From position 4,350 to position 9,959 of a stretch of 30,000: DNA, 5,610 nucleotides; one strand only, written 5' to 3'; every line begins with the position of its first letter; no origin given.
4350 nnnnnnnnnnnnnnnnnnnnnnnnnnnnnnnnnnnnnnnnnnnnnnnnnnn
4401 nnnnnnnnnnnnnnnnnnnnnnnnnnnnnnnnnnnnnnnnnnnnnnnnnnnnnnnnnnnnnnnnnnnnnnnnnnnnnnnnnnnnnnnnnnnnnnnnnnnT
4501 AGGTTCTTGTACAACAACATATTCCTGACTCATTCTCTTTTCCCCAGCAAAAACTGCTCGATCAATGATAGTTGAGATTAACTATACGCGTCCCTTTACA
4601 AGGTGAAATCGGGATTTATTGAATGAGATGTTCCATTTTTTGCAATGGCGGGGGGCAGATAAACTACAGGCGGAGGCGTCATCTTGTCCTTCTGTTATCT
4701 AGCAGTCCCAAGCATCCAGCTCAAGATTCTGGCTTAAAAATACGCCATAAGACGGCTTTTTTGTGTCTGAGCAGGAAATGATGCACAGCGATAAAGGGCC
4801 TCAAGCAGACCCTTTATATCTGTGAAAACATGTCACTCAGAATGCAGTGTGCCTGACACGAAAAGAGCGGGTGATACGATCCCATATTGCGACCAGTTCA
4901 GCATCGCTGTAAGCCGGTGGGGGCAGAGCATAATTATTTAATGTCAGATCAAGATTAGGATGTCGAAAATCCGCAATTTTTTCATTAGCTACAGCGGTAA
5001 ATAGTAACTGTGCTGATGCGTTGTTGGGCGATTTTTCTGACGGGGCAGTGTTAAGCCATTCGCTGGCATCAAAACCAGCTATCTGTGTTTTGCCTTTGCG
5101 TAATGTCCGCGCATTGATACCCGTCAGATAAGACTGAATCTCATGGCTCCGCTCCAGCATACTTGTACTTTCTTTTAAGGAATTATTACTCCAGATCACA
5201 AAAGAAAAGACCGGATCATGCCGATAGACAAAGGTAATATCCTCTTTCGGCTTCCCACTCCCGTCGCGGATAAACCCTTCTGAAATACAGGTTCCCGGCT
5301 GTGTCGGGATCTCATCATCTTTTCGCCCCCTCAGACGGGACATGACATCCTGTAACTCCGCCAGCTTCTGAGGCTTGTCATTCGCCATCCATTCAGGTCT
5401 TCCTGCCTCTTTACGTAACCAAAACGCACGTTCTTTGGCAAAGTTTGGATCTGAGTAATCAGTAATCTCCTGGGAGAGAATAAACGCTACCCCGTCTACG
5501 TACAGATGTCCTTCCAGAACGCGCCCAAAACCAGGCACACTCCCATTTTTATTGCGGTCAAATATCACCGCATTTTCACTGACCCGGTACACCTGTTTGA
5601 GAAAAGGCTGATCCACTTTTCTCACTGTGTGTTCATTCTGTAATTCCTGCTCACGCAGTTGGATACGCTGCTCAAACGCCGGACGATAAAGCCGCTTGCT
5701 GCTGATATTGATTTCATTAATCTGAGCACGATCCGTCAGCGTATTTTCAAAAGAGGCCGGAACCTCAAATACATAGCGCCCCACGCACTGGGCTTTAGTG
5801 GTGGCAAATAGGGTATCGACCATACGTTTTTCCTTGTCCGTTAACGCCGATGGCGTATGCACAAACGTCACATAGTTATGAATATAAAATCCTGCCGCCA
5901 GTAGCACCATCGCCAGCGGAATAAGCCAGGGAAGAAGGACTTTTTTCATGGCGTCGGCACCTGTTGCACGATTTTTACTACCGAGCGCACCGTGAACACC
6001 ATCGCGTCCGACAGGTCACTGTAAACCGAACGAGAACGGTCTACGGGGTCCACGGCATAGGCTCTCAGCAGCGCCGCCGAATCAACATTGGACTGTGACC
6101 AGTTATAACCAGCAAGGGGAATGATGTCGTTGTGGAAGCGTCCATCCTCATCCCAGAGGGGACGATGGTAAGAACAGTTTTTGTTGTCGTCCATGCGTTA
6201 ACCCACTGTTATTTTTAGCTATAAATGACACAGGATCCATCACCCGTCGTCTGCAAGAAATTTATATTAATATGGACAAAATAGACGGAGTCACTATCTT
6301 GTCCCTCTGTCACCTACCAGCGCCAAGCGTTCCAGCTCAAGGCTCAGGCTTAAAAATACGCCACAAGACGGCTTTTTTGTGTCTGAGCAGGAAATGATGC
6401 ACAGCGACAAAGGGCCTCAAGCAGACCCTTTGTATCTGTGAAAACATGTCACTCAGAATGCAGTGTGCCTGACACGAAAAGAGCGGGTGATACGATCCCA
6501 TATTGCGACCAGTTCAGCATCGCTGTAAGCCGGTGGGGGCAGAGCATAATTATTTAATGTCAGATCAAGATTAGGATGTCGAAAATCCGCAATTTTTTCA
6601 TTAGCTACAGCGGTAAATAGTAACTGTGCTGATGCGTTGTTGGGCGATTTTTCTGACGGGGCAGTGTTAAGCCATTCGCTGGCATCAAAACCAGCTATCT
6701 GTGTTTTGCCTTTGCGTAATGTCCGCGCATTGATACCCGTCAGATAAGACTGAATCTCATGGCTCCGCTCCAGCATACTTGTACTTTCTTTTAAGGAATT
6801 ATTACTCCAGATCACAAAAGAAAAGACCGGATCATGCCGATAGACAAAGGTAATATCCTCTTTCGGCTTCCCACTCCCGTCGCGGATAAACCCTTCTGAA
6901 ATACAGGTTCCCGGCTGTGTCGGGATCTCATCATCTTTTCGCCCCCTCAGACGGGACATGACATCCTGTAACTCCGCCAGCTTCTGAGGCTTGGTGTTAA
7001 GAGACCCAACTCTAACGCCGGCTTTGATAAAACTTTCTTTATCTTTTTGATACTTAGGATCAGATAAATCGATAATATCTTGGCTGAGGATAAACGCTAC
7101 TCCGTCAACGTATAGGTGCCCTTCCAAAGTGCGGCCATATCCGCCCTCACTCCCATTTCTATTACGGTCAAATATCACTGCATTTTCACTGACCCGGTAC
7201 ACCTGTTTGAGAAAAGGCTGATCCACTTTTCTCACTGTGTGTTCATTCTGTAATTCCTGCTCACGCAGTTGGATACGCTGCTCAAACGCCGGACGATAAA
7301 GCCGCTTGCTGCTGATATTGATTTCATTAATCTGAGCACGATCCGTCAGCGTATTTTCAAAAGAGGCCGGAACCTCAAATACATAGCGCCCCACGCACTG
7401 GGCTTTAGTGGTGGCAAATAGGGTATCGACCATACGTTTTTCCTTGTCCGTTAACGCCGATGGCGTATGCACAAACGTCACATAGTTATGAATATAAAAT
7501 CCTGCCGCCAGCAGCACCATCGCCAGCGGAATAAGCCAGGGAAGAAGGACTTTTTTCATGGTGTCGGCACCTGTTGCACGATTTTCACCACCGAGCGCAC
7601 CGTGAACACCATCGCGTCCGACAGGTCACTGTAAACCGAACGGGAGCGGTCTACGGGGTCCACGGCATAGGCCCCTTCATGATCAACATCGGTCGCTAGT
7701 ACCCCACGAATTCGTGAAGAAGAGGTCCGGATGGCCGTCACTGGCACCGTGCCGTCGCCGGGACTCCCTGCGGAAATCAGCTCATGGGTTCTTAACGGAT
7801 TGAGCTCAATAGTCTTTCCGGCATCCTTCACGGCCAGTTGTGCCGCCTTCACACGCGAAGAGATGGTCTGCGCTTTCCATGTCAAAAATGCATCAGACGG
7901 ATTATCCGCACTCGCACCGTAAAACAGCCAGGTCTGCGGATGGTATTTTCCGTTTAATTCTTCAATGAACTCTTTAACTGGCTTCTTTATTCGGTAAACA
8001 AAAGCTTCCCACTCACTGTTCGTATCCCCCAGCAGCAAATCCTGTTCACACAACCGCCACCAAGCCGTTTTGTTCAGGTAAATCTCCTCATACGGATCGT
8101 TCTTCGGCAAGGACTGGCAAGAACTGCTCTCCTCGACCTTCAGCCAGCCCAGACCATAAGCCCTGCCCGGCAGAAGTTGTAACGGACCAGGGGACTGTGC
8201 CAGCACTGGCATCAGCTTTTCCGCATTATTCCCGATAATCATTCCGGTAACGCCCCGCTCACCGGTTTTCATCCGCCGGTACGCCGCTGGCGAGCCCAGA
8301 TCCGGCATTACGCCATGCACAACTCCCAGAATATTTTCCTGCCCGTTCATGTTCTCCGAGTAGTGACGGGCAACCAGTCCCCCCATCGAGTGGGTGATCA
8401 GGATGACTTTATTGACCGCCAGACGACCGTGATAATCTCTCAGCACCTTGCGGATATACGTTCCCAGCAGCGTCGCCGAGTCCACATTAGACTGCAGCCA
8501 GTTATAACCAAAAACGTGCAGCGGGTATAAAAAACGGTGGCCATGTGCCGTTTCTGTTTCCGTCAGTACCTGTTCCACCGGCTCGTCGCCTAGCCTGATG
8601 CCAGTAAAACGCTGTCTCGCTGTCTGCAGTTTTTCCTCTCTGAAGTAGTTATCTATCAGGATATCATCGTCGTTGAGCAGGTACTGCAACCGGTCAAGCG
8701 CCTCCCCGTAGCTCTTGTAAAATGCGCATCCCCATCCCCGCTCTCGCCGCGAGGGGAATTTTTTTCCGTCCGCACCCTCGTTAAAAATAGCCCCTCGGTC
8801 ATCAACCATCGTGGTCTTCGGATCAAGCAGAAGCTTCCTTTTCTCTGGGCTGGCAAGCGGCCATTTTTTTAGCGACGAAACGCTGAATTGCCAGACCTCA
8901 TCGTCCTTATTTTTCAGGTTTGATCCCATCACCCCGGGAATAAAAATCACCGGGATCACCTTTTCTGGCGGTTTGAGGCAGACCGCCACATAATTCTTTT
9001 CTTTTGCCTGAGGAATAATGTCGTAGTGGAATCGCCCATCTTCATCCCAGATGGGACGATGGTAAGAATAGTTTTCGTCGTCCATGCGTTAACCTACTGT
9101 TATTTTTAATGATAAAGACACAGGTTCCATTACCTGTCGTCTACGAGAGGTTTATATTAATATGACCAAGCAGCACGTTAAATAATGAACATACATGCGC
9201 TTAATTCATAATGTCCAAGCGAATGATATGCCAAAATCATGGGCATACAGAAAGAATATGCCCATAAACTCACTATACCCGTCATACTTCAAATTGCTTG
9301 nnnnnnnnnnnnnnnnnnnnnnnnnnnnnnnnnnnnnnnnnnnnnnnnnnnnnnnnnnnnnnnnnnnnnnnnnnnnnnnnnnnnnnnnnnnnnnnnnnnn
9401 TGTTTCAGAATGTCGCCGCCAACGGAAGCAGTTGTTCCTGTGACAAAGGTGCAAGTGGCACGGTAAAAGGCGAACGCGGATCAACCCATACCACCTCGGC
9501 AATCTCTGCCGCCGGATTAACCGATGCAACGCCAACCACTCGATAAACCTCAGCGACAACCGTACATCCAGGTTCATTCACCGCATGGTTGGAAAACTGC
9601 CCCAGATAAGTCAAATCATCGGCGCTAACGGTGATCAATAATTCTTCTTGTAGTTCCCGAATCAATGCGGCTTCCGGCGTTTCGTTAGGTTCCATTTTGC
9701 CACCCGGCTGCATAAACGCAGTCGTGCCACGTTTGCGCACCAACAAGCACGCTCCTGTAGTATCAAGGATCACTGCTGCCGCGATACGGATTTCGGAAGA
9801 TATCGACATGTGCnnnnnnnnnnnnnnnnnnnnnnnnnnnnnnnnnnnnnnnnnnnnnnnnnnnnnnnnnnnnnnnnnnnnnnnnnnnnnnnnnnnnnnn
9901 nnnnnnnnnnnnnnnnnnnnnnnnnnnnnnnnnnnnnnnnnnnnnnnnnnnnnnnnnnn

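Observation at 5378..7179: Sharp-edged hypervariable cassette inside otherwise identical immunity-like paralogues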

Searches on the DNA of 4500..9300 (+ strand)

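Call 6: search_dna_similar(query=window:4500-9300:+, collection=ecoli_genomes, mode=near, max_rows=15)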
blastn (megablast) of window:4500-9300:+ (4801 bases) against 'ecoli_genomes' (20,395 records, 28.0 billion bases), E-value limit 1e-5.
No match.

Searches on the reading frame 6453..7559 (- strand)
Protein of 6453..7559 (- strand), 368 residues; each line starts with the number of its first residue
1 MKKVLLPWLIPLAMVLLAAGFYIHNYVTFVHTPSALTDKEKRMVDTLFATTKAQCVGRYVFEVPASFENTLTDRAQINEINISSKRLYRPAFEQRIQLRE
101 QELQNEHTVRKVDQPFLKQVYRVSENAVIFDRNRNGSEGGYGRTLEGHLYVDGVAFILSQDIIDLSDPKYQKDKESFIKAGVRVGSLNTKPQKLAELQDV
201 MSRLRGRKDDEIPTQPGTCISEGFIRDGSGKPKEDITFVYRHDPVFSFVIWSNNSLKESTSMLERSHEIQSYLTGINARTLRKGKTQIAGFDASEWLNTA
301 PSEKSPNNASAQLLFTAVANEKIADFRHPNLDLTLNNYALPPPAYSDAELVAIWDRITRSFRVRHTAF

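Call 4: search_protein_families(library=pfam, proteins=[window:6453-7559:-], max_evalue=0.01)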
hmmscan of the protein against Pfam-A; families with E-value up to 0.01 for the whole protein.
window:6453-7559:- (368 aa): 2 families
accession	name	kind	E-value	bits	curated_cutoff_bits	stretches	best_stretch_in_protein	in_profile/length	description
PF18443.6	Tli4_N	-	1.4e-43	148.8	26.5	1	52-207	1-138/138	Tle cognate immunity protein 4 N-terminal domain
PF18426.6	Tli4_C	-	1.5e-43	149.2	25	1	211-366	1-161/161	Tle cognate immunity protein 4 C-terminal domain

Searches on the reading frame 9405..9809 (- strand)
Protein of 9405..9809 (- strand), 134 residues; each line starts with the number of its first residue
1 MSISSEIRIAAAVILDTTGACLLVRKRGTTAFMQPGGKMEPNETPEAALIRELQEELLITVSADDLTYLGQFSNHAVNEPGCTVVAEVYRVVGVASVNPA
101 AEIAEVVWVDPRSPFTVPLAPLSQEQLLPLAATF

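Call 44: search_protein_families(library=pfam, proteins=[window:9405-9809:-], max_evalue=0.00001)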
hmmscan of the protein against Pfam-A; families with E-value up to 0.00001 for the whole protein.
window:9405-9809:- (134 aa): 1 family
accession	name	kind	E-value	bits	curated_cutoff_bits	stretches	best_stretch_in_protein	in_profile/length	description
PF00293.34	NUDIX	-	1.9e-15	57.5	21.1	1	9-114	5-118/134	NUDIX domain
